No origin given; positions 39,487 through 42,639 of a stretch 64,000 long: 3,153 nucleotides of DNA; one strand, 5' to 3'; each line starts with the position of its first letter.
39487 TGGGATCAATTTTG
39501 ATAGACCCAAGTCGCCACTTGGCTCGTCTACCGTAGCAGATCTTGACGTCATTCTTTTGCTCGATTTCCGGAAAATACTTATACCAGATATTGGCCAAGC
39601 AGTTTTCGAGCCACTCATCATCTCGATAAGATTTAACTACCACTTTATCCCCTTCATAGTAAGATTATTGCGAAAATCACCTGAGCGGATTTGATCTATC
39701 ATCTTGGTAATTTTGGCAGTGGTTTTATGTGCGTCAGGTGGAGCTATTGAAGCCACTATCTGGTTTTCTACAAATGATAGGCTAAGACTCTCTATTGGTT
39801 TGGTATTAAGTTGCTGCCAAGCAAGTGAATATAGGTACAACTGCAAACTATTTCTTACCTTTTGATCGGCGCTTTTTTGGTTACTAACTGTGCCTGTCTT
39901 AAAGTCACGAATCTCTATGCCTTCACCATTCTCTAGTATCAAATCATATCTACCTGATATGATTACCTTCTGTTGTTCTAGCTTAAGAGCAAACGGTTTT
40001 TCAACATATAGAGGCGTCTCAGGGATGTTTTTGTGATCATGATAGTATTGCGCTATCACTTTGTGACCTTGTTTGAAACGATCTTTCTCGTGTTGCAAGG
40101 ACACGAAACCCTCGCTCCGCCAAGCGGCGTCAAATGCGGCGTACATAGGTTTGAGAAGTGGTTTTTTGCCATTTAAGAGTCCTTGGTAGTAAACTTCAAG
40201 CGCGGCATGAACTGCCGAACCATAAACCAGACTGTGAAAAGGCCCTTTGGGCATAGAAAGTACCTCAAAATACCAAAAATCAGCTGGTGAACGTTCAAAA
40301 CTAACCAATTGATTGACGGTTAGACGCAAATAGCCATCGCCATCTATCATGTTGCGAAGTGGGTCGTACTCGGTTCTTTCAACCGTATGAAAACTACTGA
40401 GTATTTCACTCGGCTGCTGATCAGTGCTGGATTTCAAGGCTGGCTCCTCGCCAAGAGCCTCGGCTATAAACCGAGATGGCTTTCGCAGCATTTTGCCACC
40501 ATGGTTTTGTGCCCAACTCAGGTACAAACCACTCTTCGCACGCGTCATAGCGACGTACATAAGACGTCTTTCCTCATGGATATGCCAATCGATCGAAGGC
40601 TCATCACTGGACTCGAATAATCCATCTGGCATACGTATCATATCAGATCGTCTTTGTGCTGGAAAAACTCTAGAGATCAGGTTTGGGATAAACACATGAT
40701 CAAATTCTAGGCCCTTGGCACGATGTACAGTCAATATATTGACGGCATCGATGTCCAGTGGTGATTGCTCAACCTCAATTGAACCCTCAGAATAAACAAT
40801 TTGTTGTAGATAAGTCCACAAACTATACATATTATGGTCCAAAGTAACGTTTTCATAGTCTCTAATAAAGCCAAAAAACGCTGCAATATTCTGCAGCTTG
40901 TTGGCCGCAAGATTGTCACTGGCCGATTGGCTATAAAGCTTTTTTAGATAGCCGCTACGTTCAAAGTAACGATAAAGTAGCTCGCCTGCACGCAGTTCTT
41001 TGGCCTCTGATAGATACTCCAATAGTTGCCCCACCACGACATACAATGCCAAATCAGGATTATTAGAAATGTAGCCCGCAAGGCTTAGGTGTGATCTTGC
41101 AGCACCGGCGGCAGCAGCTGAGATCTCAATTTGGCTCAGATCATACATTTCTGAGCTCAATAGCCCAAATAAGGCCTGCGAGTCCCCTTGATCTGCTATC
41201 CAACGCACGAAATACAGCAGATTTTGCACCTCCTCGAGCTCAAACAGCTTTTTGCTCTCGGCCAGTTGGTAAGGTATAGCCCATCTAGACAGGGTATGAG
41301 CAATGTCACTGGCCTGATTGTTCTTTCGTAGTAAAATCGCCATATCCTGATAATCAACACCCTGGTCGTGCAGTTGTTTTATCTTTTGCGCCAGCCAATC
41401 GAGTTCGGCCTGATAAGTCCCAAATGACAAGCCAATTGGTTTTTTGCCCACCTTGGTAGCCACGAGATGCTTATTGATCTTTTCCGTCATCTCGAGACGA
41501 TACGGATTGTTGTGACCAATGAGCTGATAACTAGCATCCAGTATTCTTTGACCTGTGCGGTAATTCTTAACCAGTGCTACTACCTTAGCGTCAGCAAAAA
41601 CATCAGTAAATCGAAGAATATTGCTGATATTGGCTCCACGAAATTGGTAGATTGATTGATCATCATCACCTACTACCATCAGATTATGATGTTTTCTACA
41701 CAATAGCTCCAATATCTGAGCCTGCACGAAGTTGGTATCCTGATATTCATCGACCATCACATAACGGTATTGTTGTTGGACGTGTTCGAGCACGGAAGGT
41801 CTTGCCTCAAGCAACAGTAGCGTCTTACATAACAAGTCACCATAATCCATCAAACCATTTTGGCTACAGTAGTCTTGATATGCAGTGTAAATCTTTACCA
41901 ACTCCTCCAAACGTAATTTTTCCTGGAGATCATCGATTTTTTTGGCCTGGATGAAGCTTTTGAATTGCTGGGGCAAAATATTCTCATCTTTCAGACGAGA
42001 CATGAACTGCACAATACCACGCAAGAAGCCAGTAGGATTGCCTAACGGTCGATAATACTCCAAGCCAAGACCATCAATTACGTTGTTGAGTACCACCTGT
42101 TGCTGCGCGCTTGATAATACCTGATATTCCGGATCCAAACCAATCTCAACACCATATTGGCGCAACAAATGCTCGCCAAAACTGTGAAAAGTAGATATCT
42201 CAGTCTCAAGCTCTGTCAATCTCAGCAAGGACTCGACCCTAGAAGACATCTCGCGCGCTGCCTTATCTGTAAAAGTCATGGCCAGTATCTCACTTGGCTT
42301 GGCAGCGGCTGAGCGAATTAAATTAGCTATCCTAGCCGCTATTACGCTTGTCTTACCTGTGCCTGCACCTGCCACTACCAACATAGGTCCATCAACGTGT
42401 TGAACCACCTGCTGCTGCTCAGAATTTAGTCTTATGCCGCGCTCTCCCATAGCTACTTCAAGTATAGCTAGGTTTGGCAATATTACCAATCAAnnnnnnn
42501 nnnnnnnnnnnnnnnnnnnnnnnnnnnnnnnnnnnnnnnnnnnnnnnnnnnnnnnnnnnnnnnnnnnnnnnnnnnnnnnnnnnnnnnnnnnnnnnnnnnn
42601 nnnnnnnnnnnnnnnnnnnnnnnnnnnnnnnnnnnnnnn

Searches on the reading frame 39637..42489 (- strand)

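Call 60: search_protein_families(library=pfam, proteins=[window:39637-42489:-], max_evalue=0.0001)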
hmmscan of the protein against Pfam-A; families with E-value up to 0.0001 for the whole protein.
window:39637-42489:- (950 aa): 8 families
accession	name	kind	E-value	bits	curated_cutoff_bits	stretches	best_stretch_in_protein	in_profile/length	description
PF00580.27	UvrD-helicase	-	2.5e-81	273.8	23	1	21-298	1-270/271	UvrD/REP helicase N-terminal domain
PF13361.12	UvrD_C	-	6e-53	180.9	25.6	1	305-661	2-349/350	UvrD-like helicase C-terminal domain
PF13245.12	AAA_19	-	3e-23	82.9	25.1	1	31-284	9-134/134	AAA domain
PF12705.13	PDDEXK_1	-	1.5e-22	81.2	22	1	722-941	1-231/247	PD-(D/E)XK nuclease superfamily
PF13538.12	UvrD_C_2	-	9.7e-12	45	27.4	1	585-604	4-25/52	UvrD-like helicase C-terminal domain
PF21445.3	ADDB_N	-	3.9e-08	33.3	26.6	1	38-273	2-230/290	ADDB, N-terminal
PF13604.12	AAA_30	-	5.8e-08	33.1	27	1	21-85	2-66/191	AAA domain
PF01443.25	Viral_helicase1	-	1.6e-06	28.5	21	0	235-391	52-201/228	Viral superfamily 1 RNA helicase core domain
